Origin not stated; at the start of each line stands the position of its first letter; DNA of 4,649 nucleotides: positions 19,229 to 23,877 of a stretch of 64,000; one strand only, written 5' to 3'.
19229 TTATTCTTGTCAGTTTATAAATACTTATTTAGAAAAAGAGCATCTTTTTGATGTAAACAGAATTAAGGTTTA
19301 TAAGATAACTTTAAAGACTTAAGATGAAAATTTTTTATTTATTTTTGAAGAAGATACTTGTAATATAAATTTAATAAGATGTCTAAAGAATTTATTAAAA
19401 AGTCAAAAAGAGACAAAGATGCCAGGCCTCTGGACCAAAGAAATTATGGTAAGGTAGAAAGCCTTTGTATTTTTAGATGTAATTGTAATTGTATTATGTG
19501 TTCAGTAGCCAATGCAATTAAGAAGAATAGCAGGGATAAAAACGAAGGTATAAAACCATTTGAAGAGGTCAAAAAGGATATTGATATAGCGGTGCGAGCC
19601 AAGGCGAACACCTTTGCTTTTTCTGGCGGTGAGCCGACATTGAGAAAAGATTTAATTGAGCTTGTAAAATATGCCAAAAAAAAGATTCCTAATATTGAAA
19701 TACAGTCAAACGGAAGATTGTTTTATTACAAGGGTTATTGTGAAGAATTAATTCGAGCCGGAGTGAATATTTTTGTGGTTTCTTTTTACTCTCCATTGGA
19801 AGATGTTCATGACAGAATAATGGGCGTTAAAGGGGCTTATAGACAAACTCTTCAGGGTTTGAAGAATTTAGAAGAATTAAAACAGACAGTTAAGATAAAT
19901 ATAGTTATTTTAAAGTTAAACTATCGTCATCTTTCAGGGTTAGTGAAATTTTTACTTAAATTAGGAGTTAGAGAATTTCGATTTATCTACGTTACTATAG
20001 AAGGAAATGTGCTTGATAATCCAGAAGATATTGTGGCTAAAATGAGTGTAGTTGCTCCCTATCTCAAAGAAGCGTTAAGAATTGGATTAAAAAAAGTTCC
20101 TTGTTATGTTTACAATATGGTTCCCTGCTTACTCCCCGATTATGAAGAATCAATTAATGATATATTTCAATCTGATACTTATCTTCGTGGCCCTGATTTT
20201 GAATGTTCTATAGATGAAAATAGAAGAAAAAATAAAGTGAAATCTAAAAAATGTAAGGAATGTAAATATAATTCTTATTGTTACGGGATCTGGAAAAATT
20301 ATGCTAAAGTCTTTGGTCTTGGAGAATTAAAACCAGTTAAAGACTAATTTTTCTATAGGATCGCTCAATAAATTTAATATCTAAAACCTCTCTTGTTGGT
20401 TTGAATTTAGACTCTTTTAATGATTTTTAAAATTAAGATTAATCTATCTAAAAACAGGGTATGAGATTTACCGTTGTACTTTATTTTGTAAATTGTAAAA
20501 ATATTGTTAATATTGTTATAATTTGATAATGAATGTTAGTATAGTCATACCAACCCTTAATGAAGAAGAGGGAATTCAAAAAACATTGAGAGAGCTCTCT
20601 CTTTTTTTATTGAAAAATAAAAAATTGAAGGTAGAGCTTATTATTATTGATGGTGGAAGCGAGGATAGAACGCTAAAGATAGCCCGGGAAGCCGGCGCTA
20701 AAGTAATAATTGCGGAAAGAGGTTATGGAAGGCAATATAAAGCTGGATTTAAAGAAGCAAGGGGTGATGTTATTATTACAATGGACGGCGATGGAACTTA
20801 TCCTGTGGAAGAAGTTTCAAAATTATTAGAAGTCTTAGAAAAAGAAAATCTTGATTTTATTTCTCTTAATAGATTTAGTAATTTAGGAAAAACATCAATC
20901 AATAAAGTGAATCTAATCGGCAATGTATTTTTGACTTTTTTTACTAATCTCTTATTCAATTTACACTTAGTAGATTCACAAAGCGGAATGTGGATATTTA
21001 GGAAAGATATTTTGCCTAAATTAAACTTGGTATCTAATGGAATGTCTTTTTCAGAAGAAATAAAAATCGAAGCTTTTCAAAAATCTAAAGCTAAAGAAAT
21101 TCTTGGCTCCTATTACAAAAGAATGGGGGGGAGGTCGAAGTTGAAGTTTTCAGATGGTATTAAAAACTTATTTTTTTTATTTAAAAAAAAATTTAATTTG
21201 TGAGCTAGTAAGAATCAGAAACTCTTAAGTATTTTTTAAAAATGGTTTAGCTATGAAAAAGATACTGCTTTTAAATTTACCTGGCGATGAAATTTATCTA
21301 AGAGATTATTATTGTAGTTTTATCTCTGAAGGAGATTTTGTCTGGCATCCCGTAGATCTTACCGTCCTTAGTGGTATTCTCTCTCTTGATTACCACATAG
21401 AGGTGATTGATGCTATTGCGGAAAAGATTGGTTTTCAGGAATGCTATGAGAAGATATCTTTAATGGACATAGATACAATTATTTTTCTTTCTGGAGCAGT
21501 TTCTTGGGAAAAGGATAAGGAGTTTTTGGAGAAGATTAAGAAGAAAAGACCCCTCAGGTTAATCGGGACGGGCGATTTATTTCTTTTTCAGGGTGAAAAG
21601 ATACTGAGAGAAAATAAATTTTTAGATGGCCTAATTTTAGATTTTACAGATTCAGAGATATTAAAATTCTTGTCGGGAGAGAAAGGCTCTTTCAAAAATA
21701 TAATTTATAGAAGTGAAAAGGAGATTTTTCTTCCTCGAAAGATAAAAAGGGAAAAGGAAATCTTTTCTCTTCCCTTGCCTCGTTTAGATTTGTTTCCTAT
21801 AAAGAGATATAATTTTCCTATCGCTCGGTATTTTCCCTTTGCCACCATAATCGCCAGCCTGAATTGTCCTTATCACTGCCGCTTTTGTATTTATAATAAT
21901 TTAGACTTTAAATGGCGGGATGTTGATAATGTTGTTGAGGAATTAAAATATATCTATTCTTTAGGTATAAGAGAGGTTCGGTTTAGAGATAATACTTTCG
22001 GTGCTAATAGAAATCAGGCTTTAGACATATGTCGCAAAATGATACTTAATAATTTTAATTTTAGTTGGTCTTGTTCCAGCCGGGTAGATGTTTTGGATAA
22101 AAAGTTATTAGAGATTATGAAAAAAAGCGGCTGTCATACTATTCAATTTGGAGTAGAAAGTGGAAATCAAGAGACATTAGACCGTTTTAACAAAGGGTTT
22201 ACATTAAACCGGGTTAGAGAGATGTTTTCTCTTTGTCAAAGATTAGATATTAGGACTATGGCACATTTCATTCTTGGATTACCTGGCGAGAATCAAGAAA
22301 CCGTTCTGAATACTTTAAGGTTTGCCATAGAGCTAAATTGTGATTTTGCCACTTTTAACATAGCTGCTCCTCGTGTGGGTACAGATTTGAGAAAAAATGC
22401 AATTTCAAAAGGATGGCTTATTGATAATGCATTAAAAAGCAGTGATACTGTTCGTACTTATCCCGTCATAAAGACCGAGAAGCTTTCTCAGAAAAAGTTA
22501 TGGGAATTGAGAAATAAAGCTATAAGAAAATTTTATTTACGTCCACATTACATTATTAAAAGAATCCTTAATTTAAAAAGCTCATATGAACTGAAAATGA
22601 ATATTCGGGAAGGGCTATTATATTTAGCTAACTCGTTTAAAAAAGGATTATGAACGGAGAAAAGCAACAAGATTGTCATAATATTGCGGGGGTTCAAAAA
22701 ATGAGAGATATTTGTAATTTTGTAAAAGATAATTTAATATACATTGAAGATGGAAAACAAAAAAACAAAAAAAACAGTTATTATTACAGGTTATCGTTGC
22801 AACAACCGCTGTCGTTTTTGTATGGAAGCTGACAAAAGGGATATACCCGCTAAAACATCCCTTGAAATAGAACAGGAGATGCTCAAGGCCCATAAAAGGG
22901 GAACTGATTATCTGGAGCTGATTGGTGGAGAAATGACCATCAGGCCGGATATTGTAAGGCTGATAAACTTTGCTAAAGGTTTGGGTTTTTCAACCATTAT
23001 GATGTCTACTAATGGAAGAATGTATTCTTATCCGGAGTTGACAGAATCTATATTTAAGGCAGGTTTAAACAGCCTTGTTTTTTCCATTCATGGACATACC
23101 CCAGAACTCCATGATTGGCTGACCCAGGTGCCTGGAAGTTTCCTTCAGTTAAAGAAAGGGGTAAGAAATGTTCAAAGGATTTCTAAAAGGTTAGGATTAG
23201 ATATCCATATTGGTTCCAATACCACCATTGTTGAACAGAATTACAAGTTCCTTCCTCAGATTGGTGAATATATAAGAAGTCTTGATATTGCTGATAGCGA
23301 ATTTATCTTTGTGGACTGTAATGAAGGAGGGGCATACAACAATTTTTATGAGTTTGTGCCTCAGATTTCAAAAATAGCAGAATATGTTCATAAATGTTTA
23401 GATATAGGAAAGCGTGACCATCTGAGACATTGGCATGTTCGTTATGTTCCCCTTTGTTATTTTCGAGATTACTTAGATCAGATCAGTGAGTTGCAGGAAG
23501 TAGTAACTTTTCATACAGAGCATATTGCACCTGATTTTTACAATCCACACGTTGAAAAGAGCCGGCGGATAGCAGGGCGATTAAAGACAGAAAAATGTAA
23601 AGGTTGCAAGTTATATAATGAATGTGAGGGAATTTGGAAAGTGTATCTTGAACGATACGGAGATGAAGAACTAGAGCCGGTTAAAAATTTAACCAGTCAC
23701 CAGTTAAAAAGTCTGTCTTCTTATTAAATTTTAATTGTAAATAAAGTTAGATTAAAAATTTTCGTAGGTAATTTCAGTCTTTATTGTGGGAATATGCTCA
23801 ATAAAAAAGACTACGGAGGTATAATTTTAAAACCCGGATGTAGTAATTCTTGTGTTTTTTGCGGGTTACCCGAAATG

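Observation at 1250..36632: The radical SAM island splits a type IV pilus super-locus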

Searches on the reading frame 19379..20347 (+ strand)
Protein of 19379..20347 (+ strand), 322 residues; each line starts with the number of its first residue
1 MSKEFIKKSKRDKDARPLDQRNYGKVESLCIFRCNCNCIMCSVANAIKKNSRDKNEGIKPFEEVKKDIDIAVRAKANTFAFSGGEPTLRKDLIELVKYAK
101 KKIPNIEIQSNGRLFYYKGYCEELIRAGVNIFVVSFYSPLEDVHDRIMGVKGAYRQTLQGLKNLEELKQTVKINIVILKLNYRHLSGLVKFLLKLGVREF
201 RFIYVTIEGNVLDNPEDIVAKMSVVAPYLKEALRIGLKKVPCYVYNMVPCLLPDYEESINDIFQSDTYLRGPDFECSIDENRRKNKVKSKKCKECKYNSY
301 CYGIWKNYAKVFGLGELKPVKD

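Call 5: search_protein_families(library=pfam, proteins=[window:19379-20347:+], max_evalue=0.01)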
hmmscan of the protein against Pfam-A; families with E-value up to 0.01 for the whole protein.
window:19379-20347:+ (322 aa): 2 families
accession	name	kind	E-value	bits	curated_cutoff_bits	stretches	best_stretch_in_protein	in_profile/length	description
PF04055.27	Radical_SAM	-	4.1e-23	82.8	29.5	1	32-192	5-166/166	Radical SAM superfamily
PF13353.11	Fer4_12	-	0.00018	22.3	22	1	28-108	9-86/137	4Fe-4S single cluster domain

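Call 9: search_protein_families(library=ncbifam, proteins=[window:19379-20347:+], max_evalue=0.01)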
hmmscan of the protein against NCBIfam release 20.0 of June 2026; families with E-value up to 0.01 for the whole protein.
window:19379-20347:+ (322 aa): 56 families (the best 25 are shown)
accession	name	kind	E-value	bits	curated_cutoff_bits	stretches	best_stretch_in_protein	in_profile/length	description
TIGR03977.1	rSAM_pair_HxsC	equivalog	8.5e-35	120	267.9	1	33-306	34-290/292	His-Xaa-Ser system radical SAM maturase HxsC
NF038332.1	rSAM_rare_HxsC4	exception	1.5e-30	106.5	500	2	33-231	23-220/335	radical SAM protein HxsC4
TIGR04054.1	rSAM_NirJ1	equivalog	1.1e-20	73.6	650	1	31-205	43-210/387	putative heme d1 biosynthesis radical SAM protein NirJ1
TIGR02666.1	moaA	equivalog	4.8e-20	71.8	284.05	1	33-205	19-192/336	GTP 3',8-cyclase MoaA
TIGR04546.1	rSAM_ahbC_deAc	equivalog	9.8e-20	70.7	650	1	33-205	48-213/390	12,18-didecarboxysiroheme deacetylase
TIGR04055.1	rSAM_NirJ2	equivalog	2.7e-19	69.9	500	1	33-214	9-183/326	putative heme d1 biosynthesis radical SAM protein NirJ2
TIGR04347.1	pseudo_SAM_Halo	equivalog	2.8e-19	69.6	525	1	33-208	47-215/390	TIGR04347 family pseudo-SAM/SPASM protein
TIGR02668.1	moaA_archaeal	equivalog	2.8e-19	69.2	325.25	1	33-230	19-211/303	GTP 3',8-cyclase MoaA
TIGR04545.1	rSAM_ahbD_hemeb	equivalog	4.2e-19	69.2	500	1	33-210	9-180/339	heme b synthase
TIGR04053.2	TIGR04053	equivalog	4.9e-19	68.8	395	1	34-209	18-190/366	TIGR04053 family radical SAM/SPASM domain-containing protein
TIGR04317.1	W_rSAM_matur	equivalog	6.4e-18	65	380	1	33-202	13-181/349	tungsten cofactor oxidoreductase radical SAM maturase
NF001199.0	PRK00164.2-1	equivalog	6.5e-18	64.9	231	1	33-195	21-178/308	GTP 3',8-cyclase MoaA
TIGR04051.1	rSAM_NirJ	equivalog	1.1e-16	60.8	515.45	1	31-210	9-181/354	heme d1 biosynthesis radical SAM protein NirJ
TIGR04303.1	GeoRSP_rSAM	equivalog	1.6e-16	60.8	400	1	70-218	43-190/325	GeoRSP system radical SAM/SPASM protein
TIGR04133.1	rSAM_w_lipo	hypoth_equivalog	8.1e-16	57.9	425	1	29-219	29-216/350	TIGR04133 family radical SAM/SPASM protein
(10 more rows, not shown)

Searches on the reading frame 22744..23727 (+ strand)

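Call 6: search_protein_families(library=pfam, proteins=[window:22744-23727:+], max_evalue=0.01)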
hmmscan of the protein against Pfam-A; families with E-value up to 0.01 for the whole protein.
window:22744-23727:+ (327 aa): 1 family
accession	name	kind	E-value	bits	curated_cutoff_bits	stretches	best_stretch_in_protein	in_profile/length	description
PF04055.27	Radical_SAM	-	7.4e-18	65.7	29.5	1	13-148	1-142/166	Radical SAM superfamily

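Call 10: search_protein_families(library=ncbifam, proteins=[window:22744-23727:+], max_evalue=0.01)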
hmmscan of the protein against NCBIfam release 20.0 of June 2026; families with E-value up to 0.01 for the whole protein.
window:22744-23727:+ (327 aa): 38 families (the best 25 are shown)
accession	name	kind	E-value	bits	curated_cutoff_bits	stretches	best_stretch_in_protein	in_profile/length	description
NF038332.1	rSAM_rare_HxsC4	exception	3.4e-45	154.6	500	1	6-313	11-335/335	radical SAM protein HxsC4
TIGR03977.1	rSAM_pair_HxsC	equivalog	9.9e-21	73.9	267.9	1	4-247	21-260/292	His-Xaa-Ser system radical SAM maturase HxsC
TIGR02668.1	moaA_archaeal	equivalog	1.5e-15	57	325.25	1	17-225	18-220/303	GTP 3',8-cyclase MoaA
TIGR04053.2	TIGR04053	equivalog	1.3e-14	54.2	395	1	19-189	18-185/366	TIGR04053 family radical SAM/SPASM domain-containing protein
TIGR04545.1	rSAM_ahbD_hemeb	equivalog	3.7e-14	52.9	500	1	18-190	9-174/339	heme b synthase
TIGR04051.1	rSAM_NirJ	equivalog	3.4e-13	49.3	515.45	1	18-183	11-169/354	heme d1 biosynthesis radical SAM protein NirJ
TIGR04546.1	rSAM_ahbC_deAc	equivalog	3.5e-13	49.1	650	1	9-184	37-207/390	12,18-didecarboxysiroheme deacetylase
NF045646.2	rSAM_Se_TrsS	equivalog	5.3e-13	48.3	490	1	9-126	86-206/441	radical SAM (seleno)protein TrsS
TIGR04466.1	rSAM_BlsE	equivalog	8.3e-13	48.5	400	1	18-181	12-166/327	cytosylglucuronate decarboxylase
TIGR04317.1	W_rSAM_matur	equivalog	1.7e-12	47.1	380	1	9-184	4-178/349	tungsten cofactor oxidoreductase radical SAM maturase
TIGR04133.1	rSAM_w_lipo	hypoth_equivalog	3.1e-12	46.1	425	1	13-182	28-194/350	TIGR04133 family radical SAM/SPASM protein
TIGR04054.1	rSAM_NirJ1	equivalog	3.1e-12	45.8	650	1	16-183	43-203/387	putative heme d1 biosynthesis radical SAM protein NirJ1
NF001199.0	PRK00164.2-1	equivalog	3.2e-12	46.2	231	1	16-145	19-147/308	GTP 3',8-cyclase MoaA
NF045702.1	rSAM_GDGT_ether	equivalog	3.2e-12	45.8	450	1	7-123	84-206/486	tetraether lipid synthase Tes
TIGR02666.1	moaA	equivalog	4.4e-12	45.6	284.05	1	18-146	19-153/336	GTP 3',8-cyclase MoaA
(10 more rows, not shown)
